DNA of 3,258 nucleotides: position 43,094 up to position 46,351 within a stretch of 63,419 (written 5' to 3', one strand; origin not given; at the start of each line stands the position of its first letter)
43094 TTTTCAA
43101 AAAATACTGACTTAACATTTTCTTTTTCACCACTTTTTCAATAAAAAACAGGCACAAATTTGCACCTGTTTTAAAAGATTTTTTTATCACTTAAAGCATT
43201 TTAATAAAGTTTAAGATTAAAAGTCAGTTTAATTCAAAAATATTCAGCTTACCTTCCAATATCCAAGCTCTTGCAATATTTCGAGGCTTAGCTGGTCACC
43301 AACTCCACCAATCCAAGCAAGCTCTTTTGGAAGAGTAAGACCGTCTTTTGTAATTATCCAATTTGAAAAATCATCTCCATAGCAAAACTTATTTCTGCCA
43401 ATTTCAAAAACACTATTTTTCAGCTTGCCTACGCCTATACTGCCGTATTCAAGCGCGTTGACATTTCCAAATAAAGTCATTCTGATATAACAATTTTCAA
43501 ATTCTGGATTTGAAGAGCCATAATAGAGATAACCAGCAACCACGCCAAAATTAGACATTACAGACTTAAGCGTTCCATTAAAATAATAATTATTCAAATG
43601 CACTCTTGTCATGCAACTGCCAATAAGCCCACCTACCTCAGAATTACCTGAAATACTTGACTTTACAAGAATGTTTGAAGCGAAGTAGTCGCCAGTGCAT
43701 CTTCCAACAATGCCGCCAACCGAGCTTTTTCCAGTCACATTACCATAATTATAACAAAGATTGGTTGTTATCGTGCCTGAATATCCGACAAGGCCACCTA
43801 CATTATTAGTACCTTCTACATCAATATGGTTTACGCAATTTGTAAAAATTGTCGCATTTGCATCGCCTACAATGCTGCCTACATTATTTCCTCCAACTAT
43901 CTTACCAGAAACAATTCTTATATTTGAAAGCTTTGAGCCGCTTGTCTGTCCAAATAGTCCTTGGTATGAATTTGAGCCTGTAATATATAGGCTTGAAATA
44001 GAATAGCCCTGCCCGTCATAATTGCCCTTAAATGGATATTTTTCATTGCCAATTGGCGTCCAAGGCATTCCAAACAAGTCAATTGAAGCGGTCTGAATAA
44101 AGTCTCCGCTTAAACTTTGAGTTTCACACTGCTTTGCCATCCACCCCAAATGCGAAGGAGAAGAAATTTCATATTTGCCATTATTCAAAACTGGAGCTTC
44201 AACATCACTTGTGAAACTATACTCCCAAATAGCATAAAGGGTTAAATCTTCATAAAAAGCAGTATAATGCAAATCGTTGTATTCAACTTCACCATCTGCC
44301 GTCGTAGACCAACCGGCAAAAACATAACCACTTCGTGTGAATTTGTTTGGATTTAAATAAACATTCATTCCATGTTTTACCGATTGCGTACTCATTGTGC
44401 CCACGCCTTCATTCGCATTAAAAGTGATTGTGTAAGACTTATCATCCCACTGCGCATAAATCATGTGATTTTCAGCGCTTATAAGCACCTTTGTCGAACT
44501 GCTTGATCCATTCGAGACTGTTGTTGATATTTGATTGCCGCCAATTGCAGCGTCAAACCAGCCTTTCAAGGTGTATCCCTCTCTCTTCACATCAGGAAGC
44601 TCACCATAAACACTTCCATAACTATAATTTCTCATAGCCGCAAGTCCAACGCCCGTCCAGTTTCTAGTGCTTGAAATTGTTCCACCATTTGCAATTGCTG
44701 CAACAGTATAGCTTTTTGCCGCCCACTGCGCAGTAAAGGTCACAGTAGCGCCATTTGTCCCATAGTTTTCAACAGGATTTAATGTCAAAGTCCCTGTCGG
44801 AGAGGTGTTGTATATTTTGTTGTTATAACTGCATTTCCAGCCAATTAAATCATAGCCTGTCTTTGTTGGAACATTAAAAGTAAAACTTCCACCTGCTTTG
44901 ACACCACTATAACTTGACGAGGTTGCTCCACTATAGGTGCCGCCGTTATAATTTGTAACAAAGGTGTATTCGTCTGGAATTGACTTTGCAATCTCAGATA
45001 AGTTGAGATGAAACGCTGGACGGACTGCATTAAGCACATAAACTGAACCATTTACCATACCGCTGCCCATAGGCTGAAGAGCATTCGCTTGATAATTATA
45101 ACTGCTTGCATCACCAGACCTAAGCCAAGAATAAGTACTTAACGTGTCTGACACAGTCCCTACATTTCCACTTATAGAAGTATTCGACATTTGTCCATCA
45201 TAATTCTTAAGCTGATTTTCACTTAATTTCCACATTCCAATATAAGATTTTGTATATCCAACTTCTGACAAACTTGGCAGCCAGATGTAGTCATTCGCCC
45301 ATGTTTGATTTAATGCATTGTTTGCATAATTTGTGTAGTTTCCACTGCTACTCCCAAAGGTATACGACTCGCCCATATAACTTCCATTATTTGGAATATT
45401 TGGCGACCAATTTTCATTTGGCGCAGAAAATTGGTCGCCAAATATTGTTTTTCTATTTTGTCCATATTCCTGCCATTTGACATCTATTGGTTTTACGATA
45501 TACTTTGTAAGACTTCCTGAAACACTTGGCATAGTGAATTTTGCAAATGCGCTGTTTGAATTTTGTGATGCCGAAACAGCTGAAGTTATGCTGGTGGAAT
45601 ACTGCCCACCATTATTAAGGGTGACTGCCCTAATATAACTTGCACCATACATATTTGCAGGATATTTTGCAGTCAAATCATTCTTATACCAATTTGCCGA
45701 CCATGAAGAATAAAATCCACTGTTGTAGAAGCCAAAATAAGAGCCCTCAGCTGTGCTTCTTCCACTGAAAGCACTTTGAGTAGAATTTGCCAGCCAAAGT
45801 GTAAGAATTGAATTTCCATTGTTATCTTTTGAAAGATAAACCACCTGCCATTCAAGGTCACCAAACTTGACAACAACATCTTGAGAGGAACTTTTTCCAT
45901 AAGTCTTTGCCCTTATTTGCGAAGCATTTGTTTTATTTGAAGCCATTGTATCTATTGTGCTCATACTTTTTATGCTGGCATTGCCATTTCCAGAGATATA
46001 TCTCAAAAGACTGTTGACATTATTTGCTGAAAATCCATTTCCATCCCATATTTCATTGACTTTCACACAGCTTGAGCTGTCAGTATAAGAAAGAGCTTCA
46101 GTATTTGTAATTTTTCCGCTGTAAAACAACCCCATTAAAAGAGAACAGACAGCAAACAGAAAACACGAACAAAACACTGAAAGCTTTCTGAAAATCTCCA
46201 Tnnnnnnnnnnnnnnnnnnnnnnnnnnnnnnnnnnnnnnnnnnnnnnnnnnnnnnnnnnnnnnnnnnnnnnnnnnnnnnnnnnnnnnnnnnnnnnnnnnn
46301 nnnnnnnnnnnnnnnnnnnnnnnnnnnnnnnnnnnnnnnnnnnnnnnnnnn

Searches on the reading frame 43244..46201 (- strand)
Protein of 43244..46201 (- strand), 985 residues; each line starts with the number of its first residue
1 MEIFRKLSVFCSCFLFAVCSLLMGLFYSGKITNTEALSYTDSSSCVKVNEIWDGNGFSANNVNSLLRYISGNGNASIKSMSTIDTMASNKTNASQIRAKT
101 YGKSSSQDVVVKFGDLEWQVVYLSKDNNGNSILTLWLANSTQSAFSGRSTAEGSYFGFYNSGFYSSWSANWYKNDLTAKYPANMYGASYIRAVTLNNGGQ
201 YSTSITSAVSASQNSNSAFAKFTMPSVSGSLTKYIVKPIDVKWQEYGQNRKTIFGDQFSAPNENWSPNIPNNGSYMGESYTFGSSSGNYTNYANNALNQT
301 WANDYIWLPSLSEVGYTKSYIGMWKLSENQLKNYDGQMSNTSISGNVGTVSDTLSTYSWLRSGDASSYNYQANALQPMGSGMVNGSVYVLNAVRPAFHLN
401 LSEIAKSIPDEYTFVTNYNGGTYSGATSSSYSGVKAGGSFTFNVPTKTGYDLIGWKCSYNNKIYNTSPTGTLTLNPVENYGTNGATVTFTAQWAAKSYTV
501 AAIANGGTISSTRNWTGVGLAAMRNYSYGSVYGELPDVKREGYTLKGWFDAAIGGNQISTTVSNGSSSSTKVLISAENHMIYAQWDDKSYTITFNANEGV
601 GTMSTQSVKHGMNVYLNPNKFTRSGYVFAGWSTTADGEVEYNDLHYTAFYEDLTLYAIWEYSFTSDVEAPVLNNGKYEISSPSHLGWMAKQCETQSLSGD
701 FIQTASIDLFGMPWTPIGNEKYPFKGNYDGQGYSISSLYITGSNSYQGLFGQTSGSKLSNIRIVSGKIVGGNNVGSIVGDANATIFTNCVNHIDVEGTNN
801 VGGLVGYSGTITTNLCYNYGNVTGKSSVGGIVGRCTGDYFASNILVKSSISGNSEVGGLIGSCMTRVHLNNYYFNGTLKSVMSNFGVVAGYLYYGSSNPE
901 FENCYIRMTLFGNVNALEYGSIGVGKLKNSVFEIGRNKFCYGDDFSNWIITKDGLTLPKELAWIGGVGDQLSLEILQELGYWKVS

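Call 5: search_protein_families(library=pfam, proteins=[window:43244-46201:-], max_evalue=0.01)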
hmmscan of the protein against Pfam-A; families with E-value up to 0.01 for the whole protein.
window:43244-46201:- (985 aa): 1 family
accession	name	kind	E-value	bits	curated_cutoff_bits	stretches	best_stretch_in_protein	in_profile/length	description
PF09479.16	Flg_new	-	4e-21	75.3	27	2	590-657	1-64/65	Listeria-Bacteroides repeat domain (List_Bact_rpt)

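Call 12: search_protein_families(library=ncbifam, proteins=[window:43244-46201:-], max_evalue=0.01)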
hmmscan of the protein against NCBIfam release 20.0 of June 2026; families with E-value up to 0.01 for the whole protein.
window:43244-46201:- (985 aa): 1 family
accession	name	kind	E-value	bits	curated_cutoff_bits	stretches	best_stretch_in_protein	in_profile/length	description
TIGR02543.1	List_Bact_rpt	repeat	2.2e-09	37.5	20.95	1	622-659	2-40/44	TIGR02543 family repeat protein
